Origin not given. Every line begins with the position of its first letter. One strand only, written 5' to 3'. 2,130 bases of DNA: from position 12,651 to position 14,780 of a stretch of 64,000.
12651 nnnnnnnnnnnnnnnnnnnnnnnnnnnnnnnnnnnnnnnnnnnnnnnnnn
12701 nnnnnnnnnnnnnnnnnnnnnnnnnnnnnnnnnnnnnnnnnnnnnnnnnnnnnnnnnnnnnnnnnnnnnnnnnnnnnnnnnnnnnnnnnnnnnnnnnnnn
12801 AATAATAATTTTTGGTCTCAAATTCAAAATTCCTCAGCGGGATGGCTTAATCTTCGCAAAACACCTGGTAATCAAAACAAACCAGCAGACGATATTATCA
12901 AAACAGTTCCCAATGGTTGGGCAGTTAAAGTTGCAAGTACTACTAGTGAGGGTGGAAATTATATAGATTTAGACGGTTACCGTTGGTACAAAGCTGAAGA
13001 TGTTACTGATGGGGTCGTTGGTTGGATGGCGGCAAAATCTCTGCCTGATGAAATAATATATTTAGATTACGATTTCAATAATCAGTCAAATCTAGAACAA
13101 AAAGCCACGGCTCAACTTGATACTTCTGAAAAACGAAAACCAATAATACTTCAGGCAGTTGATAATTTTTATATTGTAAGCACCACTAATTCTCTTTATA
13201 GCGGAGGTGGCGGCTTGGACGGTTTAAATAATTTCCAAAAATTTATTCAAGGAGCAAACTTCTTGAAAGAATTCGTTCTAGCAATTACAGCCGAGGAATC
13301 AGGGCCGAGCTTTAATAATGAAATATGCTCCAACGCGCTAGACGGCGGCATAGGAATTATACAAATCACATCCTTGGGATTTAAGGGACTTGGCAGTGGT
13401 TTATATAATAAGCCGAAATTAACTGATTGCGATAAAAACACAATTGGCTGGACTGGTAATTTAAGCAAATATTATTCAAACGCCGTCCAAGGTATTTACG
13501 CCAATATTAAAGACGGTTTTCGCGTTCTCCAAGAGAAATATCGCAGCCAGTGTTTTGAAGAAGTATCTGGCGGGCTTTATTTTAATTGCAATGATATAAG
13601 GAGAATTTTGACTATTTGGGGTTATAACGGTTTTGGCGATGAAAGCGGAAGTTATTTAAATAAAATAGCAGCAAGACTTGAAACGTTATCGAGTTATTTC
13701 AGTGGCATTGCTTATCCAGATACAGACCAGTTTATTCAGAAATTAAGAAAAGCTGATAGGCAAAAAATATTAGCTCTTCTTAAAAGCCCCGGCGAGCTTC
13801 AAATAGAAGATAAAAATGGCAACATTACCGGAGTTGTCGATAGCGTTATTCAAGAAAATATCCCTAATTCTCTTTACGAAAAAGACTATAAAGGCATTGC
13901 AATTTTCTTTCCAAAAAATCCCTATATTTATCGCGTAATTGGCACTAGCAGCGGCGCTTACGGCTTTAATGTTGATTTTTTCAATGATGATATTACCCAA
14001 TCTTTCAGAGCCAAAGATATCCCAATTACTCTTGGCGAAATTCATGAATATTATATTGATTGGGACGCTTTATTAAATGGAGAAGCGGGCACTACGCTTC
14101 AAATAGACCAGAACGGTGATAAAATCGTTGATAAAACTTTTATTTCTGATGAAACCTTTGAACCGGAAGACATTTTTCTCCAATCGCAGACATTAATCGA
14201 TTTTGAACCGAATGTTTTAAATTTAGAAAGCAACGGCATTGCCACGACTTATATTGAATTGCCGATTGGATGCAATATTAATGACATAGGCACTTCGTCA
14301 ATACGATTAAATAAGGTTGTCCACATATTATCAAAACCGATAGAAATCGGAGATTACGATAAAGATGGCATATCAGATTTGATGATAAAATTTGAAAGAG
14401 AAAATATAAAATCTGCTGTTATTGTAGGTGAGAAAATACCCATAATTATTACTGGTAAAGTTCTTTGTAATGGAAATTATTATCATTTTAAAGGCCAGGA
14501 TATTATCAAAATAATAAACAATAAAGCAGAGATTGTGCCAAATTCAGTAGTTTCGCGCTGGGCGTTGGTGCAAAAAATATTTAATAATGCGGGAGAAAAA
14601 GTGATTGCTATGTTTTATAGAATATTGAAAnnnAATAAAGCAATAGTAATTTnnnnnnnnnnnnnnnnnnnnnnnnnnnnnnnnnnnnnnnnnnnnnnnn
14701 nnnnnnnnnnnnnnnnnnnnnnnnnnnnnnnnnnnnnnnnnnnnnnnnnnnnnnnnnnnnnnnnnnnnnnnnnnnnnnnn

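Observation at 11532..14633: Propeller + SH3-like + GH23 lytic-transglycosylase fusion encoded inside a pilus operon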

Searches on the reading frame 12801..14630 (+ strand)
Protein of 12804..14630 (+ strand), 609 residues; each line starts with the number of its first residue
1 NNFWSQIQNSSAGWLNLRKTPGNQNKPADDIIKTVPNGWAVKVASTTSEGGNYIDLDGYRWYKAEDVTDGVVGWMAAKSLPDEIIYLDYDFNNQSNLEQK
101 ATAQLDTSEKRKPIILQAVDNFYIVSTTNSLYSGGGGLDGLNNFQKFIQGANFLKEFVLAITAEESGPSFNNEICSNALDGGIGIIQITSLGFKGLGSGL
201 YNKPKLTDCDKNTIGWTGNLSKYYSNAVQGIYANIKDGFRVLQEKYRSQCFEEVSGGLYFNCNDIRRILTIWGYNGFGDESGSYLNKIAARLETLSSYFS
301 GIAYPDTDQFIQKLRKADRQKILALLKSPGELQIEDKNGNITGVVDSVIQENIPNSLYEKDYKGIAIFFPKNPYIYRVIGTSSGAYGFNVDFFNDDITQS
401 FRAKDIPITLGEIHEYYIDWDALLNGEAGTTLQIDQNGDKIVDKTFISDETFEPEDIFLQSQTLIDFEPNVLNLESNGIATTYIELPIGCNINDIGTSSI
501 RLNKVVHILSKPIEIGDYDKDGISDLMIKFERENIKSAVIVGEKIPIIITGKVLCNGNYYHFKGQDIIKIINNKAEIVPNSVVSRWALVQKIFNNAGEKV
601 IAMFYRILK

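Call 8: search_solved_structures(query=window:12804-14630:+, max_evalue=10, show_alignments=3)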
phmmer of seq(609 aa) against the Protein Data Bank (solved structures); distinct sequences matched with E-value up to 10: 0.

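Call 9: find_homologous_proteins(query=window:12804-14630:+, max_evalue=0.001)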
Query seq(609 aa) (609 aa): 45 proteins with E <= 0.001 among 8000 candidates.
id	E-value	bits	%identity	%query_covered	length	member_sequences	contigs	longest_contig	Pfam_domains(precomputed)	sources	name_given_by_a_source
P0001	0.0e+0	1381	100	100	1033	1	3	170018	PF06739.18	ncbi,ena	ncbi:MAG: SBBP repeat-containing protein [Patescibacteria group bacterium]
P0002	0.0e+0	1077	78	100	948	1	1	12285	-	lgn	-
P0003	0.0e+0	1046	78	94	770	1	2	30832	-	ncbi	-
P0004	1.2e-246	838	62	100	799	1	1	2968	-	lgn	-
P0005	4.0e-246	836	63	99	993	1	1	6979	PF08239.18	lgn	-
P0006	2.3e-243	827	63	100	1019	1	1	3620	PF07603.18,PF08239.18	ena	-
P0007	1.3e-195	670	54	93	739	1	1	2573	-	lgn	-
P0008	3.6e-155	536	52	82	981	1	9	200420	PF13385.14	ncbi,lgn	-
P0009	8.2e-150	518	55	74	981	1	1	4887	PF13385.14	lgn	-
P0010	1.4e-147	511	50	84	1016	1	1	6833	-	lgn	-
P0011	7.6e-144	499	49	84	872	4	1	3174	-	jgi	-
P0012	3.6e-141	490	52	78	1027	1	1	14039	-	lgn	-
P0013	5.6e-141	489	53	74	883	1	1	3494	-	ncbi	-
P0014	3.3e-139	483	53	75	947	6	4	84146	-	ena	-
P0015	3.4e-139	483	52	74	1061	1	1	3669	PF07603.18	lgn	-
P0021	6.9e-132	459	50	76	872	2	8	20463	PF08239.18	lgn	-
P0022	5.3e-131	456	50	75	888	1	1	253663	PF26549.1,PF07676.19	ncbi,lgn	-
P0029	1.5e-111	392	46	74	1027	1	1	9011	PF13229.13,PF05048.20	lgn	-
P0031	4.1e-95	338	38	73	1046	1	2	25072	PF01436.28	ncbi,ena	-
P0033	9.2e-88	313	41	73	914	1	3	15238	PF08239.18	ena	-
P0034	2.1e-85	306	42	59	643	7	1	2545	PF01471.24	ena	-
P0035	3.9e-83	298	36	94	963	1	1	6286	PF15902.13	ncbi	-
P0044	4.6e-59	219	35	74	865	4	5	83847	-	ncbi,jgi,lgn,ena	ncbi:MAG TPA: hypothetical protein VJJ24_03600 [Candidatus Paceibacterota bacterium]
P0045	1.9e-52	197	35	75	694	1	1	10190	PF26549.1,PF00930.28,PF26550.2,PF07676.19,PF01464.26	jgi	jgi:hypothetical protein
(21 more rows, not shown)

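Call 24: predict_structure(alignment_id=A1)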
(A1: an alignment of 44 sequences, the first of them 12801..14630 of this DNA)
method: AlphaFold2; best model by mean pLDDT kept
length: 610 residues; sequences in the alignment: 44
mean_pLDDT: 89.8   pTM: 0.85
mean pLDDT of the five models: 89.8, 89.6, 88.2, 87.0, 86.9
residues with pLDDT >= 90: 453; 70-90: 114; 50-70: 9; < 50: 34
segments of 3 or more residues with pLDDT < 50: 577-610
pLDDT, mean of each block of 10 residues (from residue 1): 89 87 94 95 95 96 97 97 96 96 94 98 94 94 96 97 93 91 93 94 92 70 95 98 95 95 97 94 95 97 96 98 95 97 95 96 95 95 97 95 97 97 91 96 94 93 90 83 90 87 88 81 90 86 82 89 91 62 37 43 37
secondary structure, 60 per line:
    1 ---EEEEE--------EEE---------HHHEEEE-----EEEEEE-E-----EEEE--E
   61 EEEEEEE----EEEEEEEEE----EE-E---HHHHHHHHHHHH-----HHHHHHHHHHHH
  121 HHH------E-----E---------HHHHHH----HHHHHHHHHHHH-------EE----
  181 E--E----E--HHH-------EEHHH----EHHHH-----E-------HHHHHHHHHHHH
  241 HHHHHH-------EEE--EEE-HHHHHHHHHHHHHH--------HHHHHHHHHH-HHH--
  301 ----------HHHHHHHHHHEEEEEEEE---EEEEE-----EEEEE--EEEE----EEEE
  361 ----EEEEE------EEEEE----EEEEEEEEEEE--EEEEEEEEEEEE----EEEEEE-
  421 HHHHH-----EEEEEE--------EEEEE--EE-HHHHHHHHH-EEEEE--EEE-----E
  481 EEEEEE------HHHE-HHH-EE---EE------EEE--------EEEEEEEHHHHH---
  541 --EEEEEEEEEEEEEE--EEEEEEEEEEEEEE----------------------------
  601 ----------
elements in order: E4-8 E17-19 E32-35 E41-46 E54-57 E60-67 E72-80 H92-103 H109-123 H146-151 H156-167 H212-215 H229-246 E254-256 E259-261 H263-276 H285-294 H311-320 E321-328 E332-336 E342-346 E349-352 E357-360 E365-369 E376-380 E385-395 E398-409 E414-419 H421-425 E431-436 E445-449 H455-463 E465-469 E472-474 E480-486 E515-517 E526-532 H533-537 E543-556 E559-572

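Call 28: fold_search(model_id=the predicted structure, library=pdb)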
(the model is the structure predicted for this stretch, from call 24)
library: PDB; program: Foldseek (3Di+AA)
matches with E <= 10: 876; with E <= 0.001: 5
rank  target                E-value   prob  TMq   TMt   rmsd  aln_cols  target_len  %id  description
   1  3mjg_Y                2.8e-04  0.66  0.10  0.20  20.0       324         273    8  The structure of a platelet derived growth factor receptor complex (released 2010-06-16)
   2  5grw_A                3.1e-04  0.77  0.11  0.21  15.5       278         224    6  Crystal structure of homo-specific diabody (released 2016-10-12)
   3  5i4f_A                4.6e-04  0.72  0.12  0.22  14.8       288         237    8  scFv 2D10 complexed with alpha 1,6 mannobiose (released 2016-12-21)
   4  5gs1_G                8.0e-04  0.72  0.11  0.23  14.4       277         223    6  Crystal structure of homo-specific diabody (released 2016-10-12)
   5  5gs1_C                9.4e-04  0.72  0.11  0.23  14.2       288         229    7  Crystal structure of homo-specific diabody (released 2016-10-12)
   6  9hy2                  1.1e-03  0.82  0.12  0.24  13.6       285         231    7  sc-4E (scFv derived from the mAb 4E1 against CD93) crystallized at pH 7.5 (monomeric state from gel filtration) (released 2025-04-30)
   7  6vfw_E                1.1e-03  0.54  0.10  0.14  32.5       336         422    5  Crystal structure of human delta protocadherin 10 EC1-EC4 (released 2020-03-11)
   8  6nou                  1.1e-03  0.44  0.10  0.20  16.3       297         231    7  An scFv derived from ixekizumab (released 2019-06-19)
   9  5t9g_A                1.1e-03  0.44  0.10  0.08  19.5       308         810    9  Crystal structure of BuGH2Cwt in complex with Galactoisofagomine (released 2017-09-13)
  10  7aml_A                1.1e-03  0.28  0.07  0.08  19.5       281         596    5  RET/GDNF/GFRa1 extracellular complex Cryo-EM structure (released 2021-01-13)
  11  9gvl_I                1.2e-03  0.80  0.11  0.24  15.0       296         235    8  type-I interferons autoantibody pmab15 in complex with Interferon alpha-2 (released 2025-10-08)
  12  3wo3_F                1.2e-03  0.51  0.11  0.19  20.3       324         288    9  Crystal structure of IL-18 in complex with IL-18 receptor alpha (released 2014-12-17)
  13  8rz0_F                1.2e-03  0.69  0.12  0.22  14.3       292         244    7  Synthetic immunogen RH5-34EM bound to monoclonal antibody R5.016 (released 2024-07-17)
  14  5wn9_H                1.2e-03  0.63  0.11  0.22  16.4       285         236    7  Structure of antibody 2D10 bound to the central conserved region of RSV G (released 2018-03-14)
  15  4h0i                  1.2e-03  0.60  0.12  0.23  15.5       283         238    8  Crystal Structure of Scfv-2D10 in Complex with Methyl Alpha-D-Mannopyranoside (released 2013-06-19)
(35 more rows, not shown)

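Call 30: find_encoding_contigs(protein=P0008, flank=10000, max_places=1)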
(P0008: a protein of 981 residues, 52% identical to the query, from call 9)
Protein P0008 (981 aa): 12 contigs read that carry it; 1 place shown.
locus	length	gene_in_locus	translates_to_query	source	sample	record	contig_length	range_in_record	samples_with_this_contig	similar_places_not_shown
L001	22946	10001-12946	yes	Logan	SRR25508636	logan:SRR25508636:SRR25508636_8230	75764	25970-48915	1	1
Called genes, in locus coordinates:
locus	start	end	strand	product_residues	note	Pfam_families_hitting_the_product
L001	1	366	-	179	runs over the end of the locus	PF00293:NUDIX (weak)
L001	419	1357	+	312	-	PF01073:3Beta_HSD (faint), PF01370:Epimerase, PF16363:GDP_Man_Dehyd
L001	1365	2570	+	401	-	PF01041:DegT_DnrJ_EryC1, PF01212:Beta_elim_lyase (weak), PF00266:Aminotran_5 (faint)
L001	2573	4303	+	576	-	PF00535:Glycos_transf_2, PF13641:Glyco_tranf_2_3 (weak), PF13649:Methyltransf_25 (faint), PF13847:Methyltransf_31 (faint), PF13489:Methyltransf_23 (faint), PF08241:Methyltransf_11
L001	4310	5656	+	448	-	PF01901:O_anti_polymase (weak)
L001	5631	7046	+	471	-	PF01943:Polysacc_synt, PF13440:Polysacc_synt_3, PF03023:MurJ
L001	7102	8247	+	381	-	PF13439:Glyco_transf_4, PF13579:Glyco_trans_4_4, PF20706:GT4-conflict, PF00534:Glycos_transf_1, PF13692:Glyco_trans_1_4, PF13524:Glyco_trans_1_2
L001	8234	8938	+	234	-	PF00984:UDPG_MGDP_dh (weak)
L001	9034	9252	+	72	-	-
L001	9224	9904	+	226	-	PF13489:Methyltransf_23, PF13847:Methyltransf_31 (weak), PF08241:Methyltransf_11, PF08242:Methyltransf_12, PF13649:Methyltransf_25 (weak)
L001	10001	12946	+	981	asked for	PF13385:Laminin_G_3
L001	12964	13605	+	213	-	-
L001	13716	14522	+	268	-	PF00535:Glycos_transf_2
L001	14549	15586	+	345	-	PF00106:adh_short, PF04321:RmlD_sub_bind, PF05368:NmrA, PF01073:3Beta_HSD, PF01370:Epimerase, PF02719:Polysacc_synt_2, PF07993:NAD_binding_4, PF13460:NAD_binding_10, +3 more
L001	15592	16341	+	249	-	PF01073:3Beta_HSD (faint), PF01370:Epimerase, PF07993:NAD_binding_4 (faint), PF16363:GDP_Man_Dehyd (faint), PF02719:Polysacc_synt_2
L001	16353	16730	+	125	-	PF14667:Polysacc_synt_C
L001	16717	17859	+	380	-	PF02350:Epimerase_2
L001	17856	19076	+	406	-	PF13439:Glyco_transf_4, PF13579:Glyco_trans_4_4, PF00534:Glycos_transf_1, PF13692:Glyco_trans_1_4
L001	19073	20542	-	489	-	PF01943:Polysacc_synt, PF03023:MurJ, PF13440:Polysacc_synt_3, PF01554:MatE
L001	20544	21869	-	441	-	PF02397:Bac_transf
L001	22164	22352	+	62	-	PF00462:Glutaredoxin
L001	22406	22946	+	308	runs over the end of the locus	PF00890:FAD_binding_2 (faint), PF03486:HI0933_like (faint), PF07992:Pyr_redox_2, PF12831:FAD_oxidored (weak), PF13738:Pyr_redox_3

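Call 31: find_encoding_contigs(protein=P0022, flank=10000, max_places=1)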
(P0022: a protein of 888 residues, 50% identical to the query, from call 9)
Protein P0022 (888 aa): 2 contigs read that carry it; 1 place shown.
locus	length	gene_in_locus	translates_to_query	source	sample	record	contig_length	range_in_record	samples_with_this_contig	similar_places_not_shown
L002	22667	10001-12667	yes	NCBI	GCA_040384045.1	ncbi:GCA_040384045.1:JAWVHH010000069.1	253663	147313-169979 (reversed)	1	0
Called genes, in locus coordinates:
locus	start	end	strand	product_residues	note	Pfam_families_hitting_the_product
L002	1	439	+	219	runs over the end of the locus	-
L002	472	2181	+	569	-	PF05157:MshEN (weak), PF00437:T2SSE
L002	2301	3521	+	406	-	PF28597:T2SSF_N, PF00482:T2SSF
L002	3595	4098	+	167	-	PF07963:N_methyl (weak)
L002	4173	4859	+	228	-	-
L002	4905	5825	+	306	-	PF13354:Beta-lactamase2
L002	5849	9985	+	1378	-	PF16656:Pur_ac_phosph_N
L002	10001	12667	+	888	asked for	PF26549:Tricorn_N (faint), PF07676:PD40 (faint)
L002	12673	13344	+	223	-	-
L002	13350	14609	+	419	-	-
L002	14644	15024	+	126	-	PF05635:23S_rRNA_IVP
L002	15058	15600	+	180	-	-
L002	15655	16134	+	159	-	-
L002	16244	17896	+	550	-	PF01565:FAD_binding_4, PF02913:FAD-oxidase_C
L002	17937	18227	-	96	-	-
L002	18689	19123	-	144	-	-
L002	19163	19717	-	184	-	-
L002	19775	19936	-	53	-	-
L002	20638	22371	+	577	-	PF16403:Bact_surface_Ig-like, PF01471:PG_binding_1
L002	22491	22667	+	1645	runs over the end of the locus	-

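Call 32: find_encoding_contigs(protein=P0044, flank=10000, max_places=1)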
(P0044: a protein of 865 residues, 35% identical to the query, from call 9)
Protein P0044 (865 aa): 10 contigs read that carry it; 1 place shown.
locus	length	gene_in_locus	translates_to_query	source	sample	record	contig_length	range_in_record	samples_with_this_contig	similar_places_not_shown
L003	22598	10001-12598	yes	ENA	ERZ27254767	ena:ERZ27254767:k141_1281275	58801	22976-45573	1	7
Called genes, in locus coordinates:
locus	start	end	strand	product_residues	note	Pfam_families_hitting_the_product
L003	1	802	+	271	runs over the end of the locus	-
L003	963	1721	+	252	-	PF06414:Zeta_toxin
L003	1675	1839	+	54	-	-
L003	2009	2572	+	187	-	PF13302:Acetyltransf_3, PF13420:Acetyltransf_4, PF13523:Acetyltransf_8 (weak), PF00583:Acetyltransf_1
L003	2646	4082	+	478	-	PF00675:Peptidase_M16 (faint)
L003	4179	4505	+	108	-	-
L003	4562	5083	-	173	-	PF00856:SET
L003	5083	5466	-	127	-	PF02675:AdoMet_dc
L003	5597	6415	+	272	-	-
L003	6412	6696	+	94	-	-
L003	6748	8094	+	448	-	PF00512:HisKA, PF02518:HATPase_c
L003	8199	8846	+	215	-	-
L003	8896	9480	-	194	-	PF13489:Methyltransf_23, PF13847:Methyltransf_31, PF08241:Methyltransf_11, PF08242:Methyltransf_12, PF13649:Methyltransf_25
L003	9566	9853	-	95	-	PF04149:DUF397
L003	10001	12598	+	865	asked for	-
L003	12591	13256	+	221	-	-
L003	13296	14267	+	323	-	PF00579:tRNA-synt_1b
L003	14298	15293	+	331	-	-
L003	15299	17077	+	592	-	PF00664:ABC_membrane, PF00005:ABC_tran, PF02463:SMC_N (faint), PF13304:AAA_21 (faint)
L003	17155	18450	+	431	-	PF01336:tRNA_anti-codon, PF00152:tRNA-synt_2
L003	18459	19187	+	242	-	PF02616:SMC_ScpA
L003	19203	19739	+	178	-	PF04079:SMC_ScpB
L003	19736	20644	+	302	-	PF00768:Peptidase_S11, PF00144:Beta-lactamase (faint), PF13354:Beta-lactamase2 (weak)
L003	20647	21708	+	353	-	PF00953:Glycos_transf_4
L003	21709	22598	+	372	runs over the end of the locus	PF01098:FTSW_RODA_SPOVE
